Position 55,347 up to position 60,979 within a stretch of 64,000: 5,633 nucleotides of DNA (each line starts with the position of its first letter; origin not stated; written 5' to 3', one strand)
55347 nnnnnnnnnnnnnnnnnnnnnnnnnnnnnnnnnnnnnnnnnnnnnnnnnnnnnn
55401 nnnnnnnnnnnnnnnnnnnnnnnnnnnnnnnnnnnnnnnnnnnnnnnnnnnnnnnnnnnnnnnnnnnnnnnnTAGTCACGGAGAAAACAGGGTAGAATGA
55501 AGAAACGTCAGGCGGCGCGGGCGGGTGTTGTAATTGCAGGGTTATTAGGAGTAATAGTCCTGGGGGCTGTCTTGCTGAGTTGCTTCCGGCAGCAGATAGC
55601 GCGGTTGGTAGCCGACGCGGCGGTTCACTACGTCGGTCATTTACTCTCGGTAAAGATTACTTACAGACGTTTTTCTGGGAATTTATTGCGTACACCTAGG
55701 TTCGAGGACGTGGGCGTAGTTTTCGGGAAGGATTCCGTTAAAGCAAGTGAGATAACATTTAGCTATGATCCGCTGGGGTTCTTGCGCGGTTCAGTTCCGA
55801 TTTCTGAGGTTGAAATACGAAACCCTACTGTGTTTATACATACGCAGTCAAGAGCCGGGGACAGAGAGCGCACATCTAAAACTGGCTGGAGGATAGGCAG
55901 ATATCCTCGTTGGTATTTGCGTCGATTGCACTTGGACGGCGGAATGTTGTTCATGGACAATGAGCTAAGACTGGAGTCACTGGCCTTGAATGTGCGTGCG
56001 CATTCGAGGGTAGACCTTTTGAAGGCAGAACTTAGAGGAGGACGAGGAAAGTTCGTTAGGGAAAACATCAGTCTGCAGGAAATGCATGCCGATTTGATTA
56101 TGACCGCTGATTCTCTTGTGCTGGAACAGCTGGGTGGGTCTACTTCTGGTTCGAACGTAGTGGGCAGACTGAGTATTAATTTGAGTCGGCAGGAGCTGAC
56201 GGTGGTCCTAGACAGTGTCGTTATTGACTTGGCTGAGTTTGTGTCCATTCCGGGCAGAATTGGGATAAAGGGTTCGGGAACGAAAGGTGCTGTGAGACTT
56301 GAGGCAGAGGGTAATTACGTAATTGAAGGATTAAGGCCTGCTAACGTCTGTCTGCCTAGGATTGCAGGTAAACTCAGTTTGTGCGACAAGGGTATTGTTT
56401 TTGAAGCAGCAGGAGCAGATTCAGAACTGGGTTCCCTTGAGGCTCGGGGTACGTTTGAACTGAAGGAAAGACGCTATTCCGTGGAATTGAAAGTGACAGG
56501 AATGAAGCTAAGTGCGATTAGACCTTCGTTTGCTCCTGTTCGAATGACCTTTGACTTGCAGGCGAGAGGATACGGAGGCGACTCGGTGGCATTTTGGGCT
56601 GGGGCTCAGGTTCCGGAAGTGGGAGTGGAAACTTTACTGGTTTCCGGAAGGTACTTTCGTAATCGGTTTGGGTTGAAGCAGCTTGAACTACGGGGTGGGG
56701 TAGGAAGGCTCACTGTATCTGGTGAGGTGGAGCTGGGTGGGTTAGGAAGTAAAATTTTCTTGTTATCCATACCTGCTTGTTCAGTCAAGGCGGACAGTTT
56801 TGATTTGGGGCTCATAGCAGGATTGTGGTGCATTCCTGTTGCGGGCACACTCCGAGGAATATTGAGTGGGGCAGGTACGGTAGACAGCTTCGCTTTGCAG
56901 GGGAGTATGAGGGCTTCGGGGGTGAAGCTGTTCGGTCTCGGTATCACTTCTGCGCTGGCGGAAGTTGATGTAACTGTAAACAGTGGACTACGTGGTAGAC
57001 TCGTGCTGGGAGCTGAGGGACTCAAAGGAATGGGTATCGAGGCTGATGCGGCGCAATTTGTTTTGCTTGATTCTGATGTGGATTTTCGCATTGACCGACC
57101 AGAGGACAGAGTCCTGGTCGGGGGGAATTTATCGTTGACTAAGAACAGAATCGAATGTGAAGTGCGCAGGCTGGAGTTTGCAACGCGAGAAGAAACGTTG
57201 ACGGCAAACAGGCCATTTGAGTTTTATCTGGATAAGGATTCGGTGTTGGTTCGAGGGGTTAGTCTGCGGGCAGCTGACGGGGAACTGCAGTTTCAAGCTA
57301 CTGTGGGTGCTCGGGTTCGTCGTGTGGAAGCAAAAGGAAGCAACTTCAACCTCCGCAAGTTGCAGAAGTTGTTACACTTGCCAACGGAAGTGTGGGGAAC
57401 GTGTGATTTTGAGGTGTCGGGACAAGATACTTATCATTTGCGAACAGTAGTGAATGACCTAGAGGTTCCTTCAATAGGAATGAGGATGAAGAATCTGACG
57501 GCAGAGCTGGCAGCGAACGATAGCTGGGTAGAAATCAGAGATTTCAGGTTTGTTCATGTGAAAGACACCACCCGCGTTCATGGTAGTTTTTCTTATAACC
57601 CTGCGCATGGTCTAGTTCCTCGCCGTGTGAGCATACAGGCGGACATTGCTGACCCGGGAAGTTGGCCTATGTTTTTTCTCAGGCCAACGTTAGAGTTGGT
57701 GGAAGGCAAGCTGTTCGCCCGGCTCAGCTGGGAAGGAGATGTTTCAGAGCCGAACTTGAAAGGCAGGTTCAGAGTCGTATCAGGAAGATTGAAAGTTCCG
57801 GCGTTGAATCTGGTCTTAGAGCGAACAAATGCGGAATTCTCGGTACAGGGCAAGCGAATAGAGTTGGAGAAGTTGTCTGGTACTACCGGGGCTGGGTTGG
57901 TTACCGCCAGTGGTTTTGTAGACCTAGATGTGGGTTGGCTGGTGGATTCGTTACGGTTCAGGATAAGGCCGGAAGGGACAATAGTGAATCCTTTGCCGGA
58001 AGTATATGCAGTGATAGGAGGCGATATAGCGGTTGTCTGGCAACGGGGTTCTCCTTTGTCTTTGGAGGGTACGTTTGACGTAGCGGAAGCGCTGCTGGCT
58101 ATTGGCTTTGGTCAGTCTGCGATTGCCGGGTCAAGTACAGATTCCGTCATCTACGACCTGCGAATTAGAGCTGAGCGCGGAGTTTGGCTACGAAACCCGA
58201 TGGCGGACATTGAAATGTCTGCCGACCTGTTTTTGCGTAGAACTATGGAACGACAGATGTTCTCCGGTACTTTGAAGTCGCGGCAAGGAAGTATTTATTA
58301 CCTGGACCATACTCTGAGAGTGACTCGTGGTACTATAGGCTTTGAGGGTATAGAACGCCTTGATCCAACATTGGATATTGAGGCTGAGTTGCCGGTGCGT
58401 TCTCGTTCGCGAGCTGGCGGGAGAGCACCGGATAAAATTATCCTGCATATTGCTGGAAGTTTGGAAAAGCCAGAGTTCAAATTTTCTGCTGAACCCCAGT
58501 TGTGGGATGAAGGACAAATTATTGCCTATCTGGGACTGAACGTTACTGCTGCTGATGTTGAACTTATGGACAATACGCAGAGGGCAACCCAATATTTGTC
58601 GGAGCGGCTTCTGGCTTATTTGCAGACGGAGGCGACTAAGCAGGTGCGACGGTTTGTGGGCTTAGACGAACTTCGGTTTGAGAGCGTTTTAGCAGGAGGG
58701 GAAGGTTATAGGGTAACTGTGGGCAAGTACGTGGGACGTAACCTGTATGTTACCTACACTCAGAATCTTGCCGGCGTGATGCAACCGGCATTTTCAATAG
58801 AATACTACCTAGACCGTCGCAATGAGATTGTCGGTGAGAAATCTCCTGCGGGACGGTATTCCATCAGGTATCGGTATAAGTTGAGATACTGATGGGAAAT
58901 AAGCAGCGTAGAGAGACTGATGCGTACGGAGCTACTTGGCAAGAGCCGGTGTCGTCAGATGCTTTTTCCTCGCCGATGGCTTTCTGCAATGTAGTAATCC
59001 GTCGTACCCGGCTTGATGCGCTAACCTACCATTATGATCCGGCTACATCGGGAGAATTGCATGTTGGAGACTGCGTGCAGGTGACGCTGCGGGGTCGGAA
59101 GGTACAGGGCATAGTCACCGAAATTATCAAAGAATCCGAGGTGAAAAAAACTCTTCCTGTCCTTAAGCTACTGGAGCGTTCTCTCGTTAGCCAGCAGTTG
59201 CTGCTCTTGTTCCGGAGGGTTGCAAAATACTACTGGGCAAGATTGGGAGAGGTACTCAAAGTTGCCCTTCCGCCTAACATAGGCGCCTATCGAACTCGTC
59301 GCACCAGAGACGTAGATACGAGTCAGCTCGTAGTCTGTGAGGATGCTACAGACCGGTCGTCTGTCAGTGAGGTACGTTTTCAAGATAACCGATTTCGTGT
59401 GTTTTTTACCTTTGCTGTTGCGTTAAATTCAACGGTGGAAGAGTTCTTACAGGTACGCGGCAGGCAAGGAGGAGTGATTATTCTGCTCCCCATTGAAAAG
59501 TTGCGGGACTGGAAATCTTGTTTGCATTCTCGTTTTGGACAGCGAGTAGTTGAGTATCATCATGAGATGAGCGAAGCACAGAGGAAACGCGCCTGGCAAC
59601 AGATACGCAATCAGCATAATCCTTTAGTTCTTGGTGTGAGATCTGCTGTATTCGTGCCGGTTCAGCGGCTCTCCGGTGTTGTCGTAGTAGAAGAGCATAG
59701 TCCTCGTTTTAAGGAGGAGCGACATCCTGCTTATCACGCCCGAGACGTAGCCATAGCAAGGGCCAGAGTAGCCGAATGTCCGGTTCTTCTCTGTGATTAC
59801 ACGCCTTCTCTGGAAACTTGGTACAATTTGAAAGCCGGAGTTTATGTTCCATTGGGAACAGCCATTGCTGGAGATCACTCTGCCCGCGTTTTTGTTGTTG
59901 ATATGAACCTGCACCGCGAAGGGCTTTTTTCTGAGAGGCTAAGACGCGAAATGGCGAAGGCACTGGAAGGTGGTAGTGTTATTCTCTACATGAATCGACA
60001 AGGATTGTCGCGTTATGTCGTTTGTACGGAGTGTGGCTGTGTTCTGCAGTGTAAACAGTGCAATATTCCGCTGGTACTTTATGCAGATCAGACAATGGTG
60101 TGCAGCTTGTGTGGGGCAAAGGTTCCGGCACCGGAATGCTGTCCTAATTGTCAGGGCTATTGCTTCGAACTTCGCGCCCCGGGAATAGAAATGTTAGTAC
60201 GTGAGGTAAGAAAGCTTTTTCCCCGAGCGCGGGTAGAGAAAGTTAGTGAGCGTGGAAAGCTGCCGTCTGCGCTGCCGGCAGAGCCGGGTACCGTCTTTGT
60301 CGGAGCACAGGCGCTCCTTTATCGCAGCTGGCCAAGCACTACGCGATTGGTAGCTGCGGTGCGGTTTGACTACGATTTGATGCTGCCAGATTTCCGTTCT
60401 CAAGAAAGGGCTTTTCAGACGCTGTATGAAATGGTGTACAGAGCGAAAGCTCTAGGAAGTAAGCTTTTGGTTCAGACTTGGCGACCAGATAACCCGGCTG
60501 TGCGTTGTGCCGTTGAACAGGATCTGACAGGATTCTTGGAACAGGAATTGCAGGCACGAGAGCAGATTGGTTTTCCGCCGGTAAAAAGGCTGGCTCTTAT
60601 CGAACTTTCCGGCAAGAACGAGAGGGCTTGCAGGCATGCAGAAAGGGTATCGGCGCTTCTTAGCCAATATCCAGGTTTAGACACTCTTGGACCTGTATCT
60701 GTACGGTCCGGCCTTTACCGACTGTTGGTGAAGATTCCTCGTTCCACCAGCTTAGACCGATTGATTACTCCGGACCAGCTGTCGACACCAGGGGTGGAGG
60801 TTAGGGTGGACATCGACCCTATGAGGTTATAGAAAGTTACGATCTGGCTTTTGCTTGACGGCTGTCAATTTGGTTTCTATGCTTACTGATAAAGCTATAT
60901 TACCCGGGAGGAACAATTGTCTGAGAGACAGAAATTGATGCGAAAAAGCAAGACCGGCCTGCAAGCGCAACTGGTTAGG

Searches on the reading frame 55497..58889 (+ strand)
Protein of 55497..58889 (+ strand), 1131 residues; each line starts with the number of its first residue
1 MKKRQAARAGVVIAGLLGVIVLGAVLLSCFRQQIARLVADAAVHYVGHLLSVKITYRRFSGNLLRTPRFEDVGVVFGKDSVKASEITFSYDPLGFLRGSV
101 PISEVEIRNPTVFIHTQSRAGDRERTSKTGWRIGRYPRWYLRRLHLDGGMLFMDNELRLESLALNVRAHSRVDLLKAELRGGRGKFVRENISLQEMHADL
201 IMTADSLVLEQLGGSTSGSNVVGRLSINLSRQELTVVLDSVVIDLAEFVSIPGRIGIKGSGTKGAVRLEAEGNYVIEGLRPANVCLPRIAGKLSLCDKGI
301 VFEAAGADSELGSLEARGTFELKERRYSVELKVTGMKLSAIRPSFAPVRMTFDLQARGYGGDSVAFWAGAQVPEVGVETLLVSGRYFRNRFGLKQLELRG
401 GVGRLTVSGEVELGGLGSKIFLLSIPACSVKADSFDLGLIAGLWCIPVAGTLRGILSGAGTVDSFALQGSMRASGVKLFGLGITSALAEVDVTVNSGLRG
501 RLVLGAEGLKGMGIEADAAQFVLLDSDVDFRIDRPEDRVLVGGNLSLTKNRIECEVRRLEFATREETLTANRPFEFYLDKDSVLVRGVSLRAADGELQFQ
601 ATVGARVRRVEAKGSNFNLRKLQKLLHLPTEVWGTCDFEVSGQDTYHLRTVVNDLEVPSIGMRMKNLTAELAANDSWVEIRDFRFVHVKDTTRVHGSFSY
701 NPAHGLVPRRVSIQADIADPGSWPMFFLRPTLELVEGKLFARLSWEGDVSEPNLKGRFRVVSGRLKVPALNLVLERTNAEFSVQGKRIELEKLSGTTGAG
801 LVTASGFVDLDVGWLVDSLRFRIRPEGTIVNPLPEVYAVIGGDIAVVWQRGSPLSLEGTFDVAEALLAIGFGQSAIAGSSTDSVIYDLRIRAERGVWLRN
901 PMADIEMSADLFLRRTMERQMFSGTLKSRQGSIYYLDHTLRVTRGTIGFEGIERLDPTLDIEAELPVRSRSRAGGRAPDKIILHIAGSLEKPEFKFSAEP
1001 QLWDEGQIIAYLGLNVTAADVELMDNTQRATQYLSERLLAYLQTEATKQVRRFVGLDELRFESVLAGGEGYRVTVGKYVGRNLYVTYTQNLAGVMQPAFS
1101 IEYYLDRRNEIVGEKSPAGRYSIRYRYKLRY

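Call 46: search_protein_families(library=pfam, proteins=[window:55497-58889:+], max_evalue=0.00001)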
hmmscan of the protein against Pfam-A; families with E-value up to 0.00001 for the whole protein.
window:55497-58889:+ (1131 aa): 1 family
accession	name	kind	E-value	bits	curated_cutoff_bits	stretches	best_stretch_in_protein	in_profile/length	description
PF04357.19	TamB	-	9.5e-35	121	22.4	1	884-1109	125-359/381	TamB, inner membrane protein subunit of TAM complex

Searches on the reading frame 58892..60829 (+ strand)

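Call 46: search_protein_families(library=pfam, proteins=[window:58892-60829:+], max_evalue=0.00001)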
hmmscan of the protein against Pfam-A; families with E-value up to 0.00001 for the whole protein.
window:58892-60829:+ (646 aa): 1 family
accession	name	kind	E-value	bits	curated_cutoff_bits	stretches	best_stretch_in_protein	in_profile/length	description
PF17764.6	PriA_3primeBD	-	2.8e-15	56.4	22.7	1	45-127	11-96/96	3'DNA-binding domain (3'BD)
